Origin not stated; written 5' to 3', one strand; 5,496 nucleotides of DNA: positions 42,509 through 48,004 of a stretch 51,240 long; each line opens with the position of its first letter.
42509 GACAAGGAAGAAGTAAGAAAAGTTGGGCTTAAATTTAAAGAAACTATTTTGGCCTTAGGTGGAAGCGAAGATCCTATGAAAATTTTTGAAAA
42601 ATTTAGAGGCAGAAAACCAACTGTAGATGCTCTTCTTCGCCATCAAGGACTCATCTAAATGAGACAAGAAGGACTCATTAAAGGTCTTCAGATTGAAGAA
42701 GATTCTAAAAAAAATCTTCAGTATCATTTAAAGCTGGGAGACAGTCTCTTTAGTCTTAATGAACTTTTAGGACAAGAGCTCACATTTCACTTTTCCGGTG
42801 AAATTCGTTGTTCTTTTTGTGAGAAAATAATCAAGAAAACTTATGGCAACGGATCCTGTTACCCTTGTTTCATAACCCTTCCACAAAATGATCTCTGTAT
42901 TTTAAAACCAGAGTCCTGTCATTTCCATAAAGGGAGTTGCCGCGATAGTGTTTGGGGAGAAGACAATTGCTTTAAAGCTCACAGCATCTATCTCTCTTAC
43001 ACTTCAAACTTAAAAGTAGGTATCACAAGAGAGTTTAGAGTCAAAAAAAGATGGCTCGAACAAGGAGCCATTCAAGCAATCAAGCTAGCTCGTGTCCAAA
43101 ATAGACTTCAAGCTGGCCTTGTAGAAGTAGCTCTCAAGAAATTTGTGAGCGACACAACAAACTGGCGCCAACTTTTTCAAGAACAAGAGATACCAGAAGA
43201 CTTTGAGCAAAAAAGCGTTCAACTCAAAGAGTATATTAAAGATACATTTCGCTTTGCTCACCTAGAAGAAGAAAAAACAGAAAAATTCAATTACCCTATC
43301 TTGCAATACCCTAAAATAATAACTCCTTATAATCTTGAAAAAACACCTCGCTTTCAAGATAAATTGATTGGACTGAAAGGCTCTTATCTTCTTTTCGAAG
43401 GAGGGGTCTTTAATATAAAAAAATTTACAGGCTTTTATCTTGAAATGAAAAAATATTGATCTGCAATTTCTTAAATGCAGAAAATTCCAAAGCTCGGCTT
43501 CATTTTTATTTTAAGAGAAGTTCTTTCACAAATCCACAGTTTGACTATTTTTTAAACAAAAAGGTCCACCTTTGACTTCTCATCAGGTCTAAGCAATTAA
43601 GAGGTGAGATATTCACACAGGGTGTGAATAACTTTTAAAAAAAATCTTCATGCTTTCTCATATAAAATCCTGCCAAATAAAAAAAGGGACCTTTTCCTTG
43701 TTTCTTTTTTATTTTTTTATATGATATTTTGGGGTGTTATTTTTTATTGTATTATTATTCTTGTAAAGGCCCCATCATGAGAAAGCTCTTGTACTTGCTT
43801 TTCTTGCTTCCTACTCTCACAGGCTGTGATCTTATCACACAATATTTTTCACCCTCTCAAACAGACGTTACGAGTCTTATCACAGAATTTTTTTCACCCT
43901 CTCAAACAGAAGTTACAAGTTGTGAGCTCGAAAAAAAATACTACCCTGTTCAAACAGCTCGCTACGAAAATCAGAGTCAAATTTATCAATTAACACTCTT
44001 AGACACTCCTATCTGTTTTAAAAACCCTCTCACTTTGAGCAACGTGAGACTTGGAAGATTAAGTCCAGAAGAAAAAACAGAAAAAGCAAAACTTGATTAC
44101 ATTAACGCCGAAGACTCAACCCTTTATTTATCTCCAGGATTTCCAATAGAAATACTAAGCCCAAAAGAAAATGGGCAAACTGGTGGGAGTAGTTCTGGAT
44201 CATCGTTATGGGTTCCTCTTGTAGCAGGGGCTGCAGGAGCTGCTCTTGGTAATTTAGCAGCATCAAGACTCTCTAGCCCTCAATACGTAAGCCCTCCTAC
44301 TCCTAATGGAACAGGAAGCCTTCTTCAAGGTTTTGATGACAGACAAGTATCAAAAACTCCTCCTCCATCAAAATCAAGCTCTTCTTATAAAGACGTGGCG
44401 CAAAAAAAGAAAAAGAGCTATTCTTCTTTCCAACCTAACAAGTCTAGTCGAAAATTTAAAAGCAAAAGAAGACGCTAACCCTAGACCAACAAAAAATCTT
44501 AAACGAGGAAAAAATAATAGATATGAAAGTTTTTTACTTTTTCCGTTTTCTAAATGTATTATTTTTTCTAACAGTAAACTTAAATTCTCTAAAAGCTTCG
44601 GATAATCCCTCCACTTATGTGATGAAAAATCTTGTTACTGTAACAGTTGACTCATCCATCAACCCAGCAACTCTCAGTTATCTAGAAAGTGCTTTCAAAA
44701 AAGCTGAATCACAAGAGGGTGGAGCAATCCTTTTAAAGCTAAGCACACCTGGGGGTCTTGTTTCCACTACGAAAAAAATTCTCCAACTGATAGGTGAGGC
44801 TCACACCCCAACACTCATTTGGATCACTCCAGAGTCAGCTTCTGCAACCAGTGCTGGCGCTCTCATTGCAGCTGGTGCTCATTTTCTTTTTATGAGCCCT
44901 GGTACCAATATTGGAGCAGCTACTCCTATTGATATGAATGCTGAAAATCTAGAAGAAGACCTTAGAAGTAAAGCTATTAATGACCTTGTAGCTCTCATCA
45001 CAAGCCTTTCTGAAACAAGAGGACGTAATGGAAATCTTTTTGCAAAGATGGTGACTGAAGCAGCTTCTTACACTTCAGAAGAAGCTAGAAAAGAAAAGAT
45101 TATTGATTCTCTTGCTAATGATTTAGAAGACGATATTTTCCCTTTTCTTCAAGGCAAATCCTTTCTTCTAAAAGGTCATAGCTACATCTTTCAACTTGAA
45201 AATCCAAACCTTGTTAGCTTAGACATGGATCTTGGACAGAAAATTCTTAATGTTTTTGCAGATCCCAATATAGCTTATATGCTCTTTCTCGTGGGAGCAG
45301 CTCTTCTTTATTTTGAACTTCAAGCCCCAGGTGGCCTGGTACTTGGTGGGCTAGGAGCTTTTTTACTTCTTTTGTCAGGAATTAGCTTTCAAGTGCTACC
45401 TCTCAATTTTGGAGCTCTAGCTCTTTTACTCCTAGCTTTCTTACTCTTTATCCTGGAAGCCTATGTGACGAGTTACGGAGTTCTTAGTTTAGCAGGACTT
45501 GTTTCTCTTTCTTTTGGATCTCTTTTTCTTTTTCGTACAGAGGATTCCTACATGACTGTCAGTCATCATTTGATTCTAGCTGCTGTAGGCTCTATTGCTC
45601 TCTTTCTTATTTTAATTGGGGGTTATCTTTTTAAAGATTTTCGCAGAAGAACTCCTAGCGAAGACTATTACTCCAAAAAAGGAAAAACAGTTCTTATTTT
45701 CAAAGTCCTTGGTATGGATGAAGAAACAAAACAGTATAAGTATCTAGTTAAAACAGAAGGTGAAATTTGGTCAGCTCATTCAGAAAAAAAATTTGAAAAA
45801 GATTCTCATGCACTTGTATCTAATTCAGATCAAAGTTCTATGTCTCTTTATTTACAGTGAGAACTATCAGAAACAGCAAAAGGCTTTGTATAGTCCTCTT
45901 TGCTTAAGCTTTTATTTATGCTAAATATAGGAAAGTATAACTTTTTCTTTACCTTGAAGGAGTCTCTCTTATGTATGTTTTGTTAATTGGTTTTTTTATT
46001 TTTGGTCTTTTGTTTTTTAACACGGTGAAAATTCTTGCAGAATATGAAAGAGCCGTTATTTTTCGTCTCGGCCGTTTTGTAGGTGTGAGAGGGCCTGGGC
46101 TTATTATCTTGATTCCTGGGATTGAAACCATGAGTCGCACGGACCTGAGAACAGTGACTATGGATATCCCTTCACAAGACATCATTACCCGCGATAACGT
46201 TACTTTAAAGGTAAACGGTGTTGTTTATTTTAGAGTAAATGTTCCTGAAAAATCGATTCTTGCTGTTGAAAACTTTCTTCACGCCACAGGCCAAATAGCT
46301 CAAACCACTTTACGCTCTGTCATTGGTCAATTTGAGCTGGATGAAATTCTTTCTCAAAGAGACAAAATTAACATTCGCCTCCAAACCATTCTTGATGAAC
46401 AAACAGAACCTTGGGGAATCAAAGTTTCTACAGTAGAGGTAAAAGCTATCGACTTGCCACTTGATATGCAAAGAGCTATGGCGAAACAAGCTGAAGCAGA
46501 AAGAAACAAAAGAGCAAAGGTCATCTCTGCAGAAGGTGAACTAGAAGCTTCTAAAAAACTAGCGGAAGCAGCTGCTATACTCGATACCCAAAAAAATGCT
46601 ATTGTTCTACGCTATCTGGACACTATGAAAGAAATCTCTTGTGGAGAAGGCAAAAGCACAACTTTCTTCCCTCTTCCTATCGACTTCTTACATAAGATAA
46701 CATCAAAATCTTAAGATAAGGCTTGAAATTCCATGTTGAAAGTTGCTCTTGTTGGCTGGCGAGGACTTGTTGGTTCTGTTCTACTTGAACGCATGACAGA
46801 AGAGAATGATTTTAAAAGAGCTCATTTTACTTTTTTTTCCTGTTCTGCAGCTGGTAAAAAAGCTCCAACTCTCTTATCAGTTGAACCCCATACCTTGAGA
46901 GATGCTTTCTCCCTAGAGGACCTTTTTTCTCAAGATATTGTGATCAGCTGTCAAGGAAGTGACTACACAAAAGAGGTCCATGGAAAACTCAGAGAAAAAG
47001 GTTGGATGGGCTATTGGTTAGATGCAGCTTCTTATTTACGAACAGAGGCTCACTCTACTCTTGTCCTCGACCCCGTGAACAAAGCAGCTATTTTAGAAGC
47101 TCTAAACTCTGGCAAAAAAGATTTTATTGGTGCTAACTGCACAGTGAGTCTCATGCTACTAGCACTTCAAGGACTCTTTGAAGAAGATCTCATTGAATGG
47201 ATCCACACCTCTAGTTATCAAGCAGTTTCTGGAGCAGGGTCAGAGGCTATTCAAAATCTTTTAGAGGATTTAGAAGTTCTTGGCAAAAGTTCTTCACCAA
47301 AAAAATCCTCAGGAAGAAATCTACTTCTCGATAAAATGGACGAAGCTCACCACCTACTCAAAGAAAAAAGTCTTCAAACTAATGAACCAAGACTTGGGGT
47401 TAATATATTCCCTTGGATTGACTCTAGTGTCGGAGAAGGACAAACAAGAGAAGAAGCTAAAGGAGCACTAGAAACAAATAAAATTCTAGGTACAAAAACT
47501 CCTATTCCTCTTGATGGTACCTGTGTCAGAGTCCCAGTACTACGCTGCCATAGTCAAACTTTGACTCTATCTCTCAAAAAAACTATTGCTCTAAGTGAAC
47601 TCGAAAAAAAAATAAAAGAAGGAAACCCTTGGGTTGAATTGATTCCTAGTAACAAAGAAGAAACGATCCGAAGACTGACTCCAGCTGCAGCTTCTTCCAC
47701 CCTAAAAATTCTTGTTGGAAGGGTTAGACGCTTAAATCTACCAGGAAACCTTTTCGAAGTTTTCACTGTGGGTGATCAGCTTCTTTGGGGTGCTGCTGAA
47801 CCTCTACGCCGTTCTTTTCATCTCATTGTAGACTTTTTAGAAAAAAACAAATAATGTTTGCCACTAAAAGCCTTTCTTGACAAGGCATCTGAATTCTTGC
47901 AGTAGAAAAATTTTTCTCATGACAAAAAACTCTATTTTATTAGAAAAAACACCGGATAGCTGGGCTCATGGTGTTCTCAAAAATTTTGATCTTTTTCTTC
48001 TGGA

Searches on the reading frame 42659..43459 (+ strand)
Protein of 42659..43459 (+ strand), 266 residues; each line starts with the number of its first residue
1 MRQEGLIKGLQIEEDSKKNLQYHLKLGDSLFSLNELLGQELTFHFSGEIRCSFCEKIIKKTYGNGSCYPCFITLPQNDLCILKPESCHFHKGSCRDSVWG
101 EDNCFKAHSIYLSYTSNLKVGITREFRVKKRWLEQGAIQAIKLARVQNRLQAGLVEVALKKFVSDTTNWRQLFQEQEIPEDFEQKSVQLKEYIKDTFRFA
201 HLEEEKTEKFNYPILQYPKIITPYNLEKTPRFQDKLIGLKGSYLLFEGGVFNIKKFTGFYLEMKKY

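Call 17: search_protein_families(library=ncbifam, proteins=[window:42659-43459:+], max_evalue=0.00001)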
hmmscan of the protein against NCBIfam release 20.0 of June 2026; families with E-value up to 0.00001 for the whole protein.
window:42659-43459:+ (266 aa): 0 families

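Call 78: search_protein_families(library=pfam, proteins=[window:42659-43459:+], max_evalue=0.001)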
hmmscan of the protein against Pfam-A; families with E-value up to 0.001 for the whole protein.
window:42659-43459:+ (266 aa): 1 family
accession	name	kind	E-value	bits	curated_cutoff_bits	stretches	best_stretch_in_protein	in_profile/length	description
PF10977.13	DUF2797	-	7.1e-80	268.5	25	1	38-260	1-226/227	Protein of unknown function (DUF2797)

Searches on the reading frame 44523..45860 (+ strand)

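Call 17: search_protein_families(library=ncbifam, proteins=[window:44523-45860:+], max_evalue=0.00001)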
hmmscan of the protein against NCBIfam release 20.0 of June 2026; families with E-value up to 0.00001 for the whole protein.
window:44523-45860:+ (445 aa): 1 family
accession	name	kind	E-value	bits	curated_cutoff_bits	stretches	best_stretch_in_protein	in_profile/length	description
TIGR00706.1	SppA_dom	equivalog_domain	3.7e-06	26.7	155.45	0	51-136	16-101/208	signal peptide peptidase SppA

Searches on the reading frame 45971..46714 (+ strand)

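Call 17: search_protein_families(library=ncbifam, proteins=[window:45971-46714:+], max_evalue=0.00001)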
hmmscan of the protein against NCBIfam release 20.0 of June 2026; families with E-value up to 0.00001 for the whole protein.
window:45971-46714:+ (247 aa): 4 families
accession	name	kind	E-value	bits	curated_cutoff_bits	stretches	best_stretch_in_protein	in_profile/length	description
TIGR01933.1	hflK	equivalog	8e-21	74.6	159.4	1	20-198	2-181/261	FtsH protease activity modulator HflK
TIGR01932.1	hflC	equivalog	2e-14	53.1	134.4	1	5-133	7-148/318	protease modulator HflC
NF008181.0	PRK10930.1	equivalog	1.4e-13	50.5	660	1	22-191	100-272/419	FtsH protease activity modulator HflK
NF008259.0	PRK11029.1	equivalog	3.8e-09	36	427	0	9-132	10-146/334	protease modulator HflC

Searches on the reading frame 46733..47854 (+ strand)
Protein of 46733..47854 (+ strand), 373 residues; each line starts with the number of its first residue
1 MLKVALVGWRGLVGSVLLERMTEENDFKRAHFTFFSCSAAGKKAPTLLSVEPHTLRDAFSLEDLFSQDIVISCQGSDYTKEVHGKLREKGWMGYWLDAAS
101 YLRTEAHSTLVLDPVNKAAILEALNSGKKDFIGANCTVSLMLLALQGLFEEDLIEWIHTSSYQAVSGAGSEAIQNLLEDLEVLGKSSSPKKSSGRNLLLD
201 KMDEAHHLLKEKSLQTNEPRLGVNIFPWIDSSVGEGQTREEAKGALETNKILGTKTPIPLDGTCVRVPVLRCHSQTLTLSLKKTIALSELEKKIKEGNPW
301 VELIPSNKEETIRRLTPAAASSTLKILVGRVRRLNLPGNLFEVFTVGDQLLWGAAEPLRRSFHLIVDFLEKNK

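Call 17: search_protein_families(library=ncbifam, proteins=[window:46733-47854:+], max_evalue=0.00001)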
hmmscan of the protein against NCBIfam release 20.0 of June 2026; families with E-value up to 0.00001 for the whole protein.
window:46733-47854:+ (373 aa): 9 families
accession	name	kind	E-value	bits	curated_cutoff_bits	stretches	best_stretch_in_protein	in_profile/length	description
NF005144.0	PRK06598.1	subfamily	5.5e-143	476.6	198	1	1-365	1-367/369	aspartate-semialdehyde dehydrogenase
TIGR01745.1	asd_gamma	equivalog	4.7e-127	423.9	402.9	1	3-364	2-364/366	aspartate-semialdehyde dehydrogenase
NF011456.0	PRK14874.1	equivalog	1.5e-45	155.7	223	1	2-355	5-330/346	aspartate-semialdehyde dehydrogenase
TIGR01296.1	asd_B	equivalog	1.5e-40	139.3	324.2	1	3-355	1-326/339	aspartate-semialdehyde dehydrogenase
NF005229.0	PRK06728.1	equivalog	5.2e-23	81.4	628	1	3-355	7-331/347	aspartate-semialdehyde dehydrogenase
TIGR00978.1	asd_EA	equivalog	1.5e-17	63.7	301.2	1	2-174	1-185/342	aspartate-semialdehyde dehydrogenase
NF006416.0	PRK08664.1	subfamily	1.4e-15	57.3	232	1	2-175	4-188/350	aspartate-semialdehyde dehydrogenase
NF004224.0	PRK05671.1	equivalog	7.8e-08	32.1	284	0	220-335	192-301/336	aspartate-semialdehyde dehydrogenase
NF005957.0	PRK08040.1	equivalog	4.2e-07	29.7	273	0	3-353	6-318/336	aspartate-semialdehyde dehydrogenase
